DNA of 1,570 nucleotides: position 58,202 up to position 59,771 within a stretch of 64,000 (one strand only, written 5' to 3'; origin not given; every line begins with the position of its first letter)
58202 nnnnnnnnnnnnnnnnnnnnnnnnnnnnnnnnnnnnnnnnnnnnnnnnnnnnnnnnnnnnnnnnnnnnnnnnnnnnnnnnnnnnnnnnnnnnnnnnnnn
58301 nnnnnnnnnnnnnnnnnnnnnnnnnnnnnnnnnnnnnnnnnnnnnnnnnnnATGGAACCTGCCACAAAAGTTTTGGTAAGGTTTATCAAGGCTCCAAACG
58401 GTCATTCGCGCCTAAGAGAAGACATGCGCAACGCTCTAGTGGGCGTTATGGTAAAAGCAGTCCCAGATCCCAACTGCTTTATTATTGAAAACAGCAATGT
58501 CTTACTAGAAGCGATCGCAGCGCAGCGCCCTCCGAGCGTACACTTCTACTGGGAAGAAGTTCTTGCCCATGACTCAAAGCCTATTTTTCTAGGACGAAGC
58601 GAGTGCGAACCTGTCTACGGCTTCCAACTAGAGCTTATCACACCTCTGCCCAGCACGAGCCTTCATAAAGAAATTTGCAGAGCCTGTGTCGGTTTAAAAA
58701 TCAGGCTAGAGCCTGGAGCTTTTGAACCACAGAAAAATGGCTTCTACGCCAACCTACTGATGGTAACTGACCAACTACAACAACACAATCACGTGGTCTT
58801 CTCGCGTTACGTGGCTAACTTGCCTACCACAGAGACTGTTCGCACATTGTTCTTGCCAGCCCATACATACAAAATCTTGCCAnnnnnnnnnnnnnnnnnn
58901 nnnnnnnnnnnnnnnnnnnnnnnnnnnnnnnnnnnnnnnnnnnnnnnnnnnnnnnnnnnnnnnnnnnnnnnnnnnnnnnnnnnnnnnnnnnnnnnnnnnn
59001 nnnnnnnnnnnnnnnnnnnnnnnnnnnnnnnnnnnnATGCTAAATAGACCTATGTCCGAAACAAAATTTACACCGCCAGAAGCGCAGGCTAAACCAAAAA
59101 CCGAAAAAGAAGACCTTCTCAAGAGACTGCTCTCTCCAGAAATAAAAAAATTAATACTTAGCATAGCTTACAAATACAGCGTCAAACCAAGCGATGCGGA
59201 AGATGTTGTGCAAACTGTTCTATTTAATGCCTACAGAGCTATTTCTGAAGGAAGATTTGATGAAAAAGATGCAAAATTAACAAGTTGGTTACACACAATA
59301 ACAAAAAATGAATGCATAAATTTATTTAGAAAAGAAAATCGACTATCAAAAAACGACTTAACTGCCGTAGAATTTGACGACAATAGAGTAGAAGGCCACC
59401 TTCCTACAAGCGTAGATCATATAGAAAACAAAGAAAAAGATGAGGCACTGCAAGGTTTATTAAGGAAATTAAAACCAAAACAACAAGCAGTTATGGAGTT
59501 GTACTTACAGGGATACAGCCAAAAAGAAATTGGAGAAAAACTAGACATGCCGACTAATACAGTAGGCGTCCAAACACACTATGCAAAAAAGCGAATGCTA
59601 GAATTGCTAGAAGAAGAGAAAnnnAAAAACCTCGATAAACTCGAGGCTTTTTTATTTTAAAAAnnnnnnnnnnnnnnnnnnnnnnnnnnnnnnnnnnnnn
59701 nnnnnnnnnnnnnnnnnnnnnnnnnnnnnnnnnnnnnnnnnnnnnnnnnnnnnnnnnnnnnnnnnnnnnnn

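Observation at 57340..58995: Three tandem paralogs of an unknown small-protein family, each followed by its own covarying about 90-nt structured RNA element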

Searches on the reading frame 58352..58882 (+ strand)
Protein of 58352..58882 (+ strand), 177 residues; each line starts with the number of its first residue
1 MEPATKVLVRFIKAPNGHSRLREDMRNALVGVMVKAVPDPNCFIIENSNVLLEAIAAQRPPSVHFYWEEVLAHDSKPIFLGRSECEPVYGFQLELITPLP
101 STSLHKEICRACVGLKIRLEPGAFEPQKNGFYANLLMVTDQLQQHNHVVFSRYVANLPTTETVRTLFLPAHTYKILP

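Call 11: search_protein_families(library=pfam, max_evalue=0.01, proteins=[window:58352-58882:+])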
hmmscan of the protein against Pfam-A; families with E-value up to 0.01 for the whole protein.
window:58352-58882:+ (177 aa): 0 families

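Call 59: search_solved_structures(query=A4, max_evalue=1)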
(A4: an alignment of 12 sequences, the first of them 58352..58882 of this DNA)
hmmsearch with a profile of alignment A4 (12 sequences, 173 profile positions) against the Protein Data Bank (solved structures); distinct sequences matched with E-value up to 1: 1.
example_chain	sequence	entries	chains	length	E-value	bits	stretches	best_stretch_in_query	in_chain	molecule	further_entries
5k35_A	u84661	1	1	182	0.64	12.8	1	12-67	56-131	Ankyrin-repeat protein B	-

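Call 61: search_protein_families(library=phrogs, max_evalue=0.01, proteins=[window:58352-58882:+])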
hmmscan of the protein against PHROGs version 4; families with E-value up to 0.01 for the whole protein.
window:58352-58882:+ (177 aa): 0 families

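Call 63: predict_structure(alignment_id=A4)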
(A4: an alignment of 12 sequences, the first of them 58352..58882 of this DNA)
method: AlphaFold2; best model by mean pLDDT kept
length: 177 residues; sequences in the alignment: 12
mean_pLDDT: 89.1   pTM: 0.71
mean pLDDT of the five models: 89.1, 86.3, 85.9, 85.8, 84.4
residues with pLDDT >= 90: 116; 70-90: 53; 50-70: 7; < 50: 1
segments of 3 or more residues with pLDDT < 50: none
pLDDT, mean of each block of 10 residues (from residue 1): 79 80 92 92 91 91 93 80 92 94 87 95 87 92 93 88 89 89
secondary structure, 60 per line:
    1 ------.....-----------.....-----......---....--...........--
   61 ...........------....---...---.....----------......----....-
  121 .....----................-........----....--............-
elements in order: E7-11 H23-27 E33-38 E42-45 H48-58 H61-71 E78-81 E85-87 E91-95 H106-111 E116-119 E130-134 H135-145 H147-154 H159-162 E165-169 E173-176

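Call 67: search_protein_families(library=padloc, max_evalue=0.01, proteins=[window:58352-58882:+])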
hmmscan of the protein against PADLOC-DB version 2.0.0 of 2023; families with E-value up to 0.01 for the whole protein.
window:58352-58882:+ (177 aa): 0 families

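Call 70: fold_search(model_id=the predicted structure, library=viral)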
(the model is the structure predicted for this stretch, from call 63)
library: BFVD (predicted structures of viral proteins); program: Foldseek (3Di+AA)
matches with E <= 10: 269; with E <= 0.001: 0
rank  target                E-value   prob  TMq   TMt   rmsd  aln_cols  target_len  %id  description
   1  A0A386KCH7            1.7e-02  0.47  0.28  0.23  13.2       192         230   11  Uncharacterized protein [Gordonia phage Buggaboo]
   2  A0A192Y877            3.0e-02  0.99  0.32  0.55   3.6        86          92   10  Uncharacterized protein [Escherichia phage vB_EcoS_NBD2]
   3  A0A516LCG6            3.8e-02  0.63  0.30  0.36  12.2       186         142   10  (no name in the UniProt tables at hand)
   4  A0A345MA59            6.4e-02  0.38  0.26  0.32   8.6       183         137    8  Uncharacterized protein [Streptomyces phage Wofford]
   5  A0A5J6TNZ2            7.7e-02  0.18  0.21  0.17  15.4       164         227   11  (no name in the UniProt tables at hand)
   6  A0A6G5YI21            8.2e-02  0.30  0.25  0.30  15.6       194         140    8  (no name in the UniProt tables at hand)
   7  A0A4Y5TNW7            8.7e-02  0.54  0.25  0.18  12.1       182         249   11  Uncharacterized protein [Bordetella phage vB_BbrP_BB8]
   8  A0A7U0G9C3            9.9e-02  0.92  0.29  0.58   4.0        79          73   13  (no name in the UniProt tables at hand)
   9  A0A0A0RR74            1.1e-01  0.51  0.21  0.37  11.9        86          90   14  (no name in the UniProt tables at hand)
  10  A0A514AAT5            1.1e-01  0.23  0.23  0.24  14.6       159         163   11  (no name in the UniProt tables at hand)
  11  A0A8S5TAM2            1.2e-01  0.72  0.27  0.35   8.3       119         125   15  Uncharacterized protein [Siphoviridae sp. ctwuP1]
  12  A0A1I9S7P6            1.4e-01  0.72  0.34  0.49   7.3       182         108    9  (no name in the UniProt tables at hand)
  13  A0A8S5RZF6            1.4e-01  0.44  0.23  0.33   6.2       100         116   10  Uncharacterized protein [Myoviridae sp. ctNQV2]
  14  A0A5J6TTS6            1.4e-01  0.23  0.23  0.18  11.7       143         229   12  (no name in the UniProt tables at hand)
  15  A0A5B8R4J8            2.4e-01  0.15  0.25  0.12   9.8       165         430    7  Uncharacterized protein [Klebsiella phage KpCHEMY26]
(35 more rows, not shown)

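Call 71: fold_search(model_id=the predicted structure, library=pdb)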
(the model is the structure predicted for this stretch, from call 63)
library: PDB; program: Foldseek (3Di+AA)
matches with E <= 10: 236; with E <= 0.001: 0
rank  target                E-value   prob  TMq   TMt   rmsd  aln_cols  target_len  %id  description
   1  6uy8_A                9.9e-02  0.47  0.24  0.33  11.1       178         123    6  Crystal structure of the STAC3 tandem SH3 domains - P269R, K329N (released 2020-06-17)
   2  4ytl_A                1.1e-01  0.44  0.22  0.35   9.9       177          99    8  Structure of the KOW2-KOW3 Domain of Transcription Elongation Factor Spt5. (released 2015-08-12)
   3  6bim                  1.1e-01  0.44  0.29  0.21  10.6       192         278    7  Structure of NlpC1 from Trichomonas vaginalis (released 2018-11-07)
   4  6biq_B                1.4e-01  0.51  0.22  0.15   8.8       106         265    8  Structure of NlpC2 from Trichomonas vaginalis (released 2018-11-07)
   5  6biq_D                2.0e-01  0.33  0.28  0.20   9.6       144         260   10  Structure of NlpC2 from Trichomonas vaginalis (released 2018-11-07)
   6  6biq_A                2.1e-01  0.28  0.27  0.20   9.3       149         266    7  Structure of NlpC2 from Trichomonas vaginalis (released 2018-11-07)
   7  3npf_B                2.1e-01  0.10  0.18  0.13  11.1       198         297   10  Crystal structure of a putative dipeptidyl-peptidase VI (BACOVA_00612) from Bacteroides ovatus at 1.72 A resolution (released 2010-07-28)
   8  6uy9                  2.6e-01  0.20  0.23  0.31  11.4       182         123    6  Crystal structure of the STAC3 tandem SH3 domains - P269R, W284S (released 2020-06-17)
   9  4lnp_A                3.3e-01  0.77  0.23  0.59   5.2        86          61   10  The first SH3 domain from CAP/Ponsin in complex with proline rich peptide from Vinculin (released 2014-05-28)
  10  2o2w                  3.3e-01  0.66  0.22  0.53   6.2        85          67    8  Extending powder diffraction to proteins: structure solution of the second SH3 domain from ponsin (released 2007-10-23)
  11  9hdb_B                4.0e-01  0.60  0.23  0.54   5.5        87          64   13  Sla1 SH3_3 domain (residues 355-414) (released 2025-05-21)
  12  7tzk_A                5.1e-01  0.54  0.23  0.54   4.8        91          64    9  EPS8 SH3 Domain with NleH1 PxxDY Motif (released 2022-07-06)
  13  1wlp_B                5.4e-01  0.15  0.23  0.29  12.6       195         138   10  Solution Structure Of The P22Phox-P47Phox Complex (released 2005-10-04)
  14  3qz9_B                6.2e-01  0.13  0.19  0.16  11.8       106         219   17  Crystal structure of Co-type nitrile hydratase beta-Y215F from Pseudomonas putida. (released 2011-03-23)
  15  5t2a_N                7.5e-01  0.51  0.21  0.22   4.3        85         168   13  CryoEM structure of the Leishmania donovani 80S ribosome at 2.9 Angstrom resolution (released 2017-01-25)
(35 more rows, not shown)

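Call 98: search_protein_families(library=pfam, alignment_id=A4, max_evalue=1)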
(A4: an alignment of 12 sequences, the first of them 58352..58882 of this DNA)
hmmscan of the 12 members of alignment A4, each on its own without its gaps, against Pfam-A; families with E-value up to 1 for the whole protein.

A. member 1, window:58352-58882:+ (177 aa): 0 families

B. families by the number of members that match (of 12 scanned): 3 families
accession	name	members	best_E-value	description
PF02713.20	DUF220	1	0.029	Domain of unknown function DUF220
PF10045.14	DUF2280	1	0.12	Uncharacterized conserved protein (DUF2280)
PF22512.1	Csa_translocation_dom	1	0.18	Colicin S4 translocation domain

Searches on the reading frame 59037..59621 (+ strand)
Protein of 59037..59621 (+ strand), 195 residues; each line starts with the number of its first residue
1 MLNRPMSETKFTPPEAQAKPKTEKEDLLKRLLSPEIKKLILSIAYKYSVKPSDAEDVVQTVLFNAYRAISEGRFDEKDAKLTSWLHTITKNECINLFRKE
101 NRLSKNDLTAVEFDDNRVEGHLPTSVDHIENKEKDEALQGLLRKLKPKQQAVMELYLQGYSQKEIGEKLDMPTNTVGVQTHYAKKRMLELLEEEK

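Call 11: search_protein_families(library=pfam, max_evalue=0.01, proteins=[window:59037-59621:+])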
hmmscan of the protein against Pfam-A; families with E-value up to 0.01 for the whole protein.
window:59037-59621:+ (195 aa): 7 families
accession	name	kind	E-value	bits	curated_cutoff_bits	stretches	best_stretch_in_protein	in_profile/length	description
PF04542.20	Sigma70_r2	-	4.6e-16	58.8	24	1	37-102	6-70/71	Sigma-70 region 2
PF08281.18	Sigma70_r4_2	-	1.3e-11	44.4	25.7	1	136-187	2-54/54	Sigma-70, region 4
PF04545.22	Sigma70_r4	-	6.7e-06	26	24.1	1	141-183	1-44/50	Sigma-70, region 4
PF07638.17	Sigma70_ECF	-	1e-05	26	21.1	1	67-187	59-179/185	ECF sigma factor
PF06056.18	Terminase_5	-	1.8e-05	25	20.3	1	147-176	2-30/58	Putative ATPase subunit of terminase (gpP-like)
PF00196.25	GerE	-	0.00026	21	23.5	1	146-178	4-36/57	Bacterial regulatory proteins, luxR family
PF13384.12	HTH_23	-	0.0059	16.8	24.6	0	151-176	9-34/50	Homeodomain-like domain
